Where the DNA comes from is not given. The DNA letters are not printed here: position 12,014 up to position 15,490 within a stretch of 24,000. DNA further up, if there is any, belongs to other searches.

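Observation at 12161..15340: Two complete BcsA/CesA-like processive glycan synthases fused head-to-tail in one polypeptide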

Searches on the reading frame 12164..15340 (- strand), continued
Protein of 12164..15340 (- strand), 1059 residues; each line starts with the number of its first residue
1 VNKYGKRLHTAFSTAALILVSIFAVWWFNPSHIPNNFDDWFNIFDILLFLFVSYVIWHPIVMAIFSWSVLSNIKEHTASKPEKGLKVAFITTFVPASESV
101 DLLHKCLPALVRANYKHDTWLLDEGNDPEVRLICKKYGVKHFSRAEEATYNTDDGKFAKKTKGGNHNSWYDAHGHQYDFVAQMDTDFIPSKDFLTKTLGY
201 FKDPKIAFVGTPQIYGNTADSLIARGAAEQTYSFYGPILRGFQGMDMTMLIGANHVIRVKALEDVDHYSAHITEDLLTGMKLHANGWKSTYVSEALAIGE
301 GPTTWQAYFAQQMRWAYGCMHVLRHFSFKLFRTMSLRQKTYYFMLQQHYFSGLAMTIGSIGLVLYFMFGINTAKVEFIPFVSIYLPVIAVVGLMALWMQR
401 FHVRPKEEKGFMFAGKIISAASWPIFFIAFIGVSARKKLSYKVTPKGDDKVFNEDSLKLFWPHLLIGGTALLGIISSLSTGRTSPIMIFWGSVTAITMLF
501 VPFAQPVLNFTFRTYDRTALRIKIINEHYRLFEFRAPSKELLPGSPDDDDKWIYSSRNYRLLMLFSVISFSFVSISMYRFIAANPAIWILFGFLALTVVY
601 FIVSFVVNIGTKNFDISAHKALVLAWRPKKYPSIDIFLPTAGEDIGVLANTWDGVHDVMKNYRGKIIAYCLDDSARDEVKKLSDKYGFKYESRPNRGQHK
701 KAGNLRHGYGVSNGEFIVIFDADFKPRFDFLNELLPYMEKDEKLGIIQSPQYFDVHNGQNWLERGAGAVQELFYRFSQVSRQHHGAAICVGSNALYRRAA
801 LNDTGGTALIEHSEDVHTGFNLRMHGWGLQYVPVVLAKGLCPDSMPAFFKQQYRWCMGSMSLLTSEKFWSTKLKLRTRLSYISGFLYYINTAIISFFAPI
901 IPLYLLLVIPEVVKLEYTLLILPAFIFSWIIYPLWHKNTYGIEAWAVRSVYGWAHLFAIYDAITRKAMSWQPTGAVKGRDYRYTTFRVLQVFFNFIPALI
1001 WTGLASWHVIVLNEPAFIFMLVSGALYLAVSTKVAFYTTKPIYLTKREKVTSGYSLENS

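Call 43: fold_search(model_id=the predicted structure, library=pdb)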
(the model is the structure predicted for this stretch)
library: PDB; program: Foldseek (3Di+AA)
matches with E <= 10: 1116; with E <= 0.001: 292
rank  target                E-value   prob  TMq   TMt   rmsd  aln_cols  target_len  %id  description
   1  9b8v_E                1.9e-23  1.00  0.34  0.42  16.5       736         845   20  AlphaFold2 informed cryo-EM model of the E. coli cellulose synthase BcsAG3B6 complex (released 2025-02-19)
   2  4p00_A                4.2e-22  1.00  0.39  0.56   5.8       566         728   22  Bacterial Cellulose Synthase in complex with cyclic-di-GMP and UDP (released 2014-04-09)
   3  9fnn_A                2.2e-21  1.00  0.34  0.44  15.8       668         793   20  Cryo-EM structure of the c-di-GMP-saturated 'crown'less Bcs macrocomplex for cellulose secretion in E. coli (released 2024-10-16)
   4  9fmz_A                5.6e-20  1.00  0.32  0.40  17.5       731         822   19  Cryo-EM structure of the c-di-GMP-bound synthase:pEtN transferase complex (BcsA-Bct-G3) from the E. coli cellulose sec (released 2024-10-16)
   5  5ej1_A                2.0e-19  1.00  0.38  0.55   6.0       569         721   21  Pre-translocation state of bacterial cellulose synthase (released 2016-03-30)
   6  9fp0_A                3.9e-19  1.00  0.25  0.33  17.9       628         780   19  Cryo-EM structure of the 'crown'less Bcs macrocomplex for E. coli cellulose secretion in non-saturating c-di-GMP (loca (released 2024-10-16)
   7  9fmv_A                8.7e-19  1.00  0.29  0.39  18.6       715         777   18  Cryo-EM structure of the c-di-GMP-free synthase:pEtN transferase complex (BcsA-Bct-G3) from the E. coli cellulose secr (released 2024-10-16)
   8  4hg6_A                7.2e-18  1.00  0.37  0.52   7.3       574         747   20  Structure of a cellulose synthase - cellulose translocation intermediate (released 2012-12-19)
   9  8vht_A                8.3e-14  1.00  0.35  0.51   6.9       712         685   17  Cryo EM structure of a soybean CesA3 homotrimer (released 2025-01-15)
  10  8vhz_A                2.0e-13  1.00  0.35  0.50   7.6       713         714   15  Cryo EM structure of a soybean CesA1 homotrimer (released 2025-01-15)
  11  8vi0_A                4.0e-13  1.00  0.34  0.48  10.1       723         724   16  Cryo EM structure of a soybean CesA6 homotrimer (released 2025-01-15)
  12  8g2j_I                4.2e-13  1.00  0.33  0.47   9.0       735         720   13  Hybrid aspen cellulose synthase-8 bound to UDP-glucose (released 2023-03-01)
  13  8vi0_B                9.0e-13  1.00  0.35  0.49   7.8       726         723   16  Cryo EM structure of a soybean CesA6 homotrimer (released 2025-01-15)
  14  8g2j_D                1.1e-12  1.00  0.34  0.47   8.6       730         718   14  Hybrid aspen cellulose synthase-8 bound to UDP-glucose (released 2023-03-01)
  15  8g27_C                1.3e-12  1.00  0.33  0.47   8.8       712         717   15  Hybrid aspen cellulose synthase-8 bound to UDP (released 2023-03-01)
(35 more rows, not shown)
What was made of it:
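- On GT2 processive membrane-embedded glycan synthases (BcsA/CesA/HAS/Chs superfamily): Foldseek's best hits are BcsA, CesA and HAS (call 43).
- On Bifunctional dual-GT2 polymerases (PmHAS / K4CP type): The K4CP structural match has TMq 0.17 (call 43).
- Closest known: Dual-GT2 polymerases: Pasteurella PmHAS. Different: The Foldseek match is poor, TMq 0.17 (call 43).
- Foldseek's best matches are BcsA (4p00_A, E 4e-22, TMt 0.56), then CesA and HAS (call 43). K4CP appears among the Foldseek hits (call 43). K4CP-type enzymes are soluble, and the structural match is poor (TMq 0.17, rmsd about 34 Å, call 43).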

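Call 54: search_protein_representatives(protein=window:12164-15340:-)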
Query: 1059 residues. Proteins with E-value up to 0.001 (for the whole library): 8748; up to 1e-10: 4731; up to 1e-30: 1343. The best 150 are listed.
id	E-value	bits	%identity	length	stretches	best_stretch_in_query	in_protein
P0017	0.0e+00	1452.3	59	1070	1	1-1038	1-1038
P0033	0.0e+00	1036.4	50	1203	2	7-538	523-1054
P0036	3.2e-280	949.2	43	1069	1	9-1044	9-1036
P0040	2.1e-211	721.3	58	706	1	4-526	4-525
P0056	4.8e-199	680.4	57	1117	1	11-531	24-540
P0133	8.0e-197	673.0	63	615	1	587-1046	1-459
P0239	3.9e-196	670.8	39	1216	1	20-1049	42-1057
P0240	4.9e-191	653.9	54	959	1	528-1042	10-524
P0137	2.3e-190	651.6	54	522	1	541-1041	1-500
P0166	3.4e-180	618.0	54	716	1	533-1046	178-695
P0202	1.4e-169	582.8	52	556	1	542-1038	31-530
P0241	1.0e-160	553.5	50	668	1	539-1041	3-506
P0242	1.0e-157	543.5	49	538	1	13-504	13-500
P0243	2.2e-155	535.8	50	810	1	535-1042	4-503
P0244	8.4e-155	533.9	47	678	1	542-1032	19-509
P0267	1.2e-122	427.4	40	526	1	542-1035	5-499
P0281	1.8e-111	390.4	40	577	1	541-1010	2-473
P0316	2.9e-101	356.6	39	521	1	536-1010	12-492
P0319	3.8e-101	356.2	39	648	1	541-1010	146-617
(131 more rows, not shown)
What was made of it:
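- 13667..13753 (-): Junction (aa 530-558): cytoplasmic, K/R-rich and conserved. It corresponds to the native N-terminus of B-type single-module proteins. B singles start at query aa about 528-545 (call 54).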

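Call 69: find_encoding_contigs(protein=P0001, flank=10000, max_places=2)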
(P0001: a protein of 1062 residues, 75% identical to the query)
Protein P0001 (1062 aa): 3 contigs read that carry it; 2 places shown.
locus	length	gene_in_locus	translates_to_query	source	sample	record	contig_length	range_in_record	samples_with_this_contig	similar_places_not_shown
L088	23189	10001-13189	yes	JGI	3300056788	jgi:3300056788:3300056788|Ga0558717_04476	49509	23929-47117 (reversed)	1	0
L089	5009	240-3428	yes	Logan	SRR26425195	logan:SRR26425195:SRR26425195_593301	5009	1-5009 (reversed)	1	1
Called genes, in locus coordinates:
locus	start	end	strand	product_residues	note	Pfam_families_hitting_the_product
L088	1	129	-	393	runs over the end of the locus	-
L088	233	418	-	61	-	-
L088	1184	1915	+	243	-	-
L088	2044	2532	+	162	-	PF00293:NUDIX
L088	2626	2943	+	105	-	-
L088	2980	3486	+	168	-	PF00710:Asparaginase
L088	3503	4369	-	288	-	PF03575:Peptidase_S51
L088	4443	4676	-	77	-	-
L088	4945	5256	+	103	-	-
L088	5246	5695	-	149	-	PF00293:NUDIX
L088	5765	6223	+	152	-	-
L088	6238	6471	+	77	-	-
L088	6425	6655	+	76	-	-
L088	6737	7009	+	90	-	-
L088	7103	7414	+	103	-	-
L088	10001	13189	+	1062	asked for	PF13641:Glyco_tranf_2_3, PF13506:Glyco_transf_21 (weak), PF13632:Glyco_trans_2_3, PF03552:Cellulose_synt (weak), PF00535:Glycos_transf_2, PF13641:Glyco_tranf_2_3, PF13506:Glyco_transf_21, PF13632:Glyco_trans_2_3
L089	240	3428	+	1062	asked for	PF13641:Glyco_tranf_2_3, PF13506:Glyco_transf_21 (weak), PF13632:Glyco_trans_2_3, PF03552:Cellulose_synt (weak), PF00535:Glycos_transf_2, PF13641:Glyco_tranf_2_3, PF13506:Glyco_transf_21, PF13632:Glyco_trans_2_3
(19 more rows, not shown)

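Call 70: find_encoding_contigs(protein=P0002, flank=10000, max_places=2)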
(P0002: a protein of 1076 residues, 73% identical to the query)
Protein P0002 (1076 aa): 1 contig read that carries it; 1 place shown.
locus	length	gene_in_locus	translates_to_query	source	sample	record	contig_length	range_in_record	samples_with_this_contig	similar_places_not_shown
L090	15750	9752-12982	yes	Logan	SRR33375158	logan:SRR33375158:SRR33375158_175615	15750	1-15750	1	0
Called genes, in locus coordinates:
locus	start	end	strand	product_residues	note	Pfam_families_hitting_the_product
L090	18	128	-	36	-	-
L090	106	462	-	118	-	-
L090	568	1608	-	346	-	PF00239:Resolvase, PF07508:Recombinase, PF13408:Zn_ribbon_recom (weak)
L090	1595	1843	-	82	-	-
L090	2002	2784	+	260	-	PF13814:Replic_Relax (weak)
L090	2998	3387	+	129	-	-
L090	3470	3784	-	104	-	PF12599:DUF3768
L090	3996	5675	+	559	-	PF03235:GmrSD_N, PF07510:GmrSD_C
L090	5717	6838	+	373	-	PF00145:DNA_methylase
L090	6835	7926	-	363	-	-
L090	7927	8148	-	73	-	PF13560:HTH_31, PF12844:HTH_19 (weak), PF01381:HTH_3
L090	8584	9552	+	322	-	PF01073:3Beta_HSD, PF01370:Epimerase, PF02719:Polysacc_synt_2 (weak), PF04321:RmlD_sub_bind, PF07993:NAD_binding_4 (faint), PF16363:GDP_Man_Dehyd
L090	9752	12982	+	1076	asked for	PF13641:Glyco_tranf_2_3, PF13506:Glyco_transf_21 (weak), PF13632:Glyco_trans_2_3, PF03552:Cellulose_synt, PF13506:Glyco_transf_21, PF00535:Glycos_transf_2, PF13641:Glyco_tranf_2_3, PF13632:Glyco_trans_2_3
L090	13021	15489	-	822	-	PF10412:TrwB_AAD_bind (faint)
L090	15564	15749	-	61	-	?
